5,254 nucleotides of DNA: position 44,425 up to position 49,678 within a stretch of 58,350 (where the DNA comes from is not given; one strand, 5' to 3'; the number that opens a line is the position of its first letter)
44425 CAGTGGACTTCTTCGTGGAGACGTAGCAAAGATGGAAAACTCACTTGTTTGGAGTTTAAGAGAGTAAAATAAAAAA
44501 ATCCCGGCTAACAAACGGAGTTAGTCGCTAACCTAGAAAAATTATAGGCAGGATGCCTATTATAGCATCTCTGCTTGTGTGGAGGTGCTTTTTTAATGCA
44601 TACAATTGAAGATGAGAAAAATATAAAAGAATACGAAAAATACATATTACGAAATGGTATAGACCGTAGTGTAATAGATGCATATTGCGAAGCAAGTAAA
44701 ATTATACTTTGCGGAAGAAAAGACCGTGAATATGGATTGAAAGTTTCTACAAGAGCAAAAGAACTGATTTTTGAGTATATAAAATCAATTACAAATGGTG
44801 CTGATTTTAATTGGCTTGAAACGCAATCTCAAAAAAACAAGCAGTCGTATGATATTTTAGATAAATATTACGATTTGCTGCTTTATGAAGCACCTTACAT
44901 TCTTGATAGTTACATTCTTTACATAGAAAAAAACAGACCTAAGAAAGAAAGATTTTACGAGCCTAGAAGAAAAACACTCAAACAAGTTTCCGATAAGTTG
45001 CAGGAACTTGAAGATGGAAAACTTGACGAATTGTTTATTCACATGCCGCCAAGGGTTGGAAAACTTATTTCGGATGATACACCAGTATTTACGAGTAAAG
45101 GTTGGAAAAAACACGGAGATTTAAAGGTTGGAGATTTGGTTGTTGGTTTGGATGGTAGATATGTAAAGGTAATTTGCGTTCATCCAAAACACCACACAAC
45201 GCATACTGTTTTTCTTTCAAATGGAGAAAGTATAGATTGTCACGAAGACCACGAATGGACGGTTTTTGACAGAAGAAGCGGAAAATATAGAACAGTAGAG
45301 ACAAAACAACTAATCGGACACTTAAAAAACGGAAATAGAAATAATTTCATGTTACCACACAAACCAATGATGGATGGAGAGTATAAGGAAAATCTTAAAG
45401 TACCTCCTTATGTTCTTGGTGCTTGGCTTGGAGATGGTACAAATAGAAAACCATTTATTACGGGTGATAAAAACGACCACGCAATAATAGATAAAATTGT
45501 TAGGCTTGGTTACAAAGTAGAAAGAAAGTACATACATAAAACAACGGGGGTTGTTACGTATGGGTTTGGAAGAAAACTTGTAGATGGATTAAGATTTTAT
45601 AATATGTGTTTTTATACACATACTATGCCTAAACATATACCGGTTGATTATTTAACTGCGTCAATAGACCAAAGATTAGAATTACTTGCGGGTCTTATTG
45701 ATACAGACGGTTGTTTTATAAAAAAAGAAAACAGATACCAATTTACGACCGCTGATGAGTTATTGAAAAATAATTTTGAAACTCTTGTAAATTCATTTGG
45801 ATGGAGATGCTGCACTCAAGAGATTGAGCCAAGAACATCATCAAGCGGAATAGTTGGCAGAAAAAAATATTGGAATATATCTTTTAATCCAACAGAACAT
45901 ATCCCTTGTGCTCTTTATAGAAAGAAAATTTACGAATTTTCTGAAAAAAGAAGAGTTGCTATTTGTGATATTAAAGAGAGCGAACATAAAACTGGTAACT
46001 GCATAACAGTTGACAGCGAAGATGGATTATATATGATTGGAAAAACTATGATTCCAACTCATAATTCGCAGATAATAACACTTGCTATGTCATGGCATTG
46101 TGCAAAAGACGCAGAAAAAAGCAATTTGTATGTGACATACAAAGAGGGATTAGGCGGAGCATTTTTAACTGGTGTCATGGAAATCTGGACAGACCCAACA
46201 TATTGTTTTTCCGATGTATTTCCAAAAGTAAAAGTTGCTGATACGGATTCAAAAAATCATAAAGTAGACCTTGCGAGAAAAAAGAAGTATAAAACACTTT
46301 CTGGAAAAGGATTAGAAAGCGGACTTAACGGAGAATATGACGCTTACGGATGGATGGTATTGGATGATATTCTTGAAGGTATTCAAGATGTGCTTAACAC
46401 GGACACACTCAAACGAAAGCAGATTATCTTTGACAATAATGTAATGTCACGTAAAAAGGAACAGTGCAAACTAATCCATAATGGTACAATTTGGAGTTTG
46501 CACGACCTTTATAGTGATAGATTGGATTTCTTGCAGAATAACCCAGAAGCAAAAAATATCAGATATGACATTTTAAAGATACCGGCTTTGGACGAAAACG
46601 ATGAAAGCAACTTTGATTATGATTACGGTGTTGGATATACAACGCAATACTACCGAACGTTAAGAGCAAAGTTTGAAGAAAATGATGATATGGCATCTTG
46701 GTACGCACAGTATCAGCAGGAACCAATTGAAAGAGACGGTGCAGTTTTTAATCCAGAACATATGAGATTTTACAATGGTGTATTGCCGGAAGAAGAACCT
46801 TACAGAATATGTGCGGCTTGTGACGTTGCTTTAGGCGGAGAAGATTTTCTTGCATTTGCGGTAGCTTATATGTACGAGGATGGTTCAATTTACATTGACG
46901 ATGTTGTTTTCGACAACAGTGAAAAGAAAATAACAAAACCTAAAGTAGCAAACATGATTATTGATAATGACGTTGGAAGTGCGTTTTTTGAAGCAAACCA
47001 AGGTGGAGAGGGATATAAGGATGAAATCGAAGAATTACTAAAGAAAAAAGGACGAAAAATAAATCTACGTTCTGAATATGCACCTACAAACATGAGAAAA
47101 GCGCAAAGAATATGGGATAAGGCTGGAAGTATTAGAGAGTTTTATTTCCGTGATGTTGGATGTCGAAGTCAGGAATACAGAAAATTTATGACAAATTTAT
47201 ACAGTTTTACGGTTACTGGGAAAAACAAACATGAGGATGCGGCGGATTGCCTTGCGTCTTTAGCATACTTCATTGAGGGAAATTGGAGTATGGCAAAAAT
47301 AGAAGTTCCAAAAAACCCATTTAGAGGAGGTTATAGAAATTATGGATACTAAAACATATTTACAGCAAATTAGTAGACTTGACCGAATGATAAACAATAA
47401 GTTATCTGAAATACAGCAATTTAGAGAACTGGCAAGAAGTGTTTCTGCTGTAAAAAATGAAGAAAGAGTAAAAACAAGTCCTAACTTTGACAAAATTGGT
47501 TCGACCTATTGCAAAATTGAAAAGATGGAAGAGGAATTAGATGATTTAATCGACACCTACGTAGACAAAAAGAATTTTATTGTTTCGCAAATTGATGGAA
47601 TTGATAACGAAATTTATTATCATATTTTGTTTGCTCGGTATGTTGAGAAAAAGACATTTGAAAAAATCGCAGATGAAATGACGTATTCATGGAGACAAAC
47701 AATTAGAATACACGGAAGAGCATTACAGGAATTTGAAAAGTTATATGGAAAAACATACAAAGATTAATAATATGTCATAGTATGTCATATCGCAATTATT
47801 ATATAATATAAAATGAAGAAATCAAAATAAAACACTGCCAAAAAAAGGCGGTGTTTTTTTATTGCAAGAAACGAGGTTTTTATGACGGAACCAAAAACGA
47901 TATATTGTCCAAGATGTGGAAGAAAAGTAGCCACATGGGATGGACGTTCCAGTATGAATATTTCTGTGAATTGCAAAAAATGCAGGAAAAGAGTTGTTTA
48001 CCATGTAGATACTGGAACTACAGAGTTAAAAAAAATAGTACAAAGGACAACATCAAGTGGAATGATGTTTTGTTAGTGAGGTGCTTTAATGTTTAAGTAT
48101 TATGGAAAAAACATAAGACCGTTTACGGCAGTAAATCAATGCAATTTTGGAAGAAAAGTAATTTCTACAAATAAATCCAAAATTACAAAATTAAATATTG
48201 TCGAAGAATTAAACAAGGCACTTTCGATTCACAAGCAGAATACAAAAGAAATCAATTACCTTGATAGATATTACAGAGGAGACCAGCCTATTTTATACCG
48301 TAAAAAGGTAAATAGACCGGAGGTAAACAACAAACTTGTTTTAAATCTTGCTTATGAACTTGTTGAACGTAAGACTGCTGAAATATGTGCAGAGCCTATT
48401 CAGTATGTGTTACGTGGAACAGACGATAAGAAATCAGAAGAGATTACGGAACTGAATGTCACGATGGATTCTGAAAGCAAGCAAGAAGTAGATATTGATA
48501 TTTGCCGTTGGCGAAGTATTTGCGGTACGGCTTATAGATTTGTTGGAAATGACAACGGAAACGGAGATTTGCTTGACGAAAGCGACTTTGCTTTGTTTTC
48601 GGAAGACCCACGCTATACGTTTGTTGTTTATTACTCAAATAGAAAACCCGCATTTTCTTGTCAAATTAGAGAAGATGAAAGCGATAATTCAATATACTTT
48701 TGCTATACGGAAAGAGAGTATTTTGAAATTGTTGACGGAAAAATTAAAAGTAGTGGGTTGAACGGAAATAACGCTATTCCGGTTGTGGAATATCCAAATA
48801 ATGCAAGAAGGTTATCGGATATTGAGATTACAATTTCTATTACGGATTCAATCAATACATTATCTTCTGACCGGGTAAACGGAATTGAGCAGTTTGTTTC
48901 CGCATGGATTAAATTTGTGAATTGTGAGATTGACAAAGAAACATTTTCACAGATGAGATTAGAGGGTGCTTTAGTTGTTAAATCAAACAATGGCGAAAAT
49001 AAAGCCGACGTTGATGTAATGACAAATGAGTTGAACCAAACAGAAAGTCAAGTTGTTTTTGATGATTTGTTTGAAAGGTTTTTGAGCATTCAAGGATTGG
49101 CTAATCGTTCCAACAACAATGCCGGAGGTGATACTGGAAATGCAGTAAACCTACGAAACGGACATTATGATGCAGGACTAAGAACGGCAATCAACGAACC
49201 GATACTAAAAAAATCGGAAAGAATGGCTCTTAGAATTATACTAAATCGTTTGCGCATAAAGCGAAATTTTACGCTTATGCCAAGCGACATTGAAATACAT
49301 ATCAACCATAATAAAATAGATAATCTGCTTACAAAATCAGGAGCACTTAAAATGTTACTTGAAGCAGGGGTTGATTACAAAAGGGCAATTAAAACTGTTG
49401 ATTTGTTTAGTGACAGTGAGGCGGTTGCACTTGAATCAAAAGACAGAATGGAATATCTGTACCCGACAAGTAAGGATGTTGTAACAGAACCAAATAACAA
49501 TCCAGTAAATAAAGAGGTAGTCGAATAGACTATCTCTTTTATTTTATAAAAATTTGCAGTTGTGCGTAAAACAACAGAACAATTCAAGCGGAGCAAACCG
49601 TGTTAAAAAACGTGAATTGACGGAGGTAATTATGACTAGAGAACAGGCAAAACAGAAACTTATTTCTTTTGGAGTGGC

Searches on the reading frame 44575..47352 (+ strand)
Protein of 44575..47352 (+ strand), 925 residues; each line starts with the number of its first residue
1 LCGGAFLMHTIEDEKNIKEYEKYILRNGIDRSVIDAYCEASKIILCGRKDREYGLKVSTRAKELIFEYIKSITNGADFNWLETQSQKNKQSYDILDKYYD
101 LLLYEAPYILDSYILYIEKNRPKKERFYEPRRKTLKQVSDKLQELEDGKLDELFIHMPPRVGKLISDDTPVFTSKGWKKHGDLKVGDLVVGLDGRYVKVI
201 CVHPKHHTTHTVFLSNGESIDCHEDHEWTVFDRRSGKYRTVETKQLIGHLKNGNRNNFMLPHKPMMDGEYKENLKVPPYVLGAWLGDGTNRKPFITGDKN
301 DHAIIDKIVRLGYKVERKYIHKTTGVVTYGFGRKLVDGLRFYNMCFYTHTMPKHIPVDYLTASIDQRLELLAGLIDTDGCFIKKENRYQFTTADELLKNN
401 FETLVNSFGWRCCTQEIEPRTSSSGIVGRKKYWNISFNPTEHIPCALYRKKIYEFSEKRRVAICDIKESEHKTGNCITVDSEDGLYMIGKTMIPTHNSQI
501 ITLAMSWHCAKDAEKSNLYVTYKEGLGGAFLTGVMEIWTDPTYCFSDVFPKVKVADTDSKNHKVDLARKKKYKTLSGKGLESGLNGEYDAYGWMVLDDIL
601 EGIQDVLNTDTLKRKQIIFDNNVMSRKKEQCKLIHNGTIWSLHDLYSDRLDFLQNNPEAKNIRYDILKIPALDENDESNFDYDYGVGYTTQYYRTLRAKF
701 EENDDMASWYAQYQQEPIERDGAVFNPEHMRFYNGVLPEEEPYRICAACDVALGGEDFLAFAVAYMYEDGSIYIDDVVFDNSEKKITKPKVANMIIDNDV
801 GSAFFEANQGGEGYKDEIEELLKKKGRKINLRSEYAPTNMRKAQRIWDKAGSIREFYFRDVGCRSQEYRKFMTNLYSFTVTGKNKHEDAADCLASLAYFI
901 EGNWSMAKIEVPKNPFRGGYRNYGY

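Call 16: search_protein_families(library=phrogs, proteins=[window:44575-47352:+], max_evalue=0.00001)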
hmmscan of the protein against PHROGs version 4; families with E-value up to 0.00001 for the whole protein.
window:44575-47352:+ (925 aa): 10 families
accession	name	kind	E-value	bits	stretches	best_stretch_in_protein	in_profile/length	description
phrog_38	-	head and packaging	2.7e-50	172.8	2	498-900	319-703/760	terminase large subunit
phrog_36964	-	head and packaging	7.1e-35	121.3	1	160-518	88-455/890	terminase large subunit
phrog_30251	-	head and packaging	1.5e-27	97.2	1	491-910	61-470/799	terminase large subunit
phrog_19299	-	head and packaging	2e-24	87.1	1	154-507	22-395/702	terminase large subunit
phrog_15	-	head and packaging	4.7e-23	82.5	1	136-392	51-319/1330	terminase large subunit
phrog_4758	-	head and packaging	1.7e-11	44.9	1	498-677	71-241/243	terminase large subunit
phrog_510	-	DNA, RNA and nucleotide metabolism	1.5e-09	38.1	1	174-390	418-635/667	DNA primase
phrog_50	-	DNA, RNA and nucleotide metabolism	3.5e-09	37.3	1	132-295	56-212/570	DnaC-like helicase loader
phrog_5573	-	head and packaging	2.2e-08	34.9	1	707-896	47-230/250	terminase large subunit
phrog_26446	-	DNA, RNA and nucleotide metabolism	5e-08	32.5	1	169-383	372-591/761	anaerobic ribonucleoside reductase large subunit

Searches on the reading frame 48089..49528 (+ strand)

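Call 16: search_protein_families(library=phrogs, proteins=[window:48089-49528:+], max_evalue=0.00001)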
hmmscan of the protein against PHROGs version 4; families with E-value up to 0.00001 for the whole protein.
window:48089-49528:+ (479 aa): 1 family
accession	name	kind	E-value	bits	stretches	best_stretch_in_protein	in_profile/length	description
phrog_64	-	head and packaging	5.7e-51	174.6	1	29-461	67-502/547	portal protein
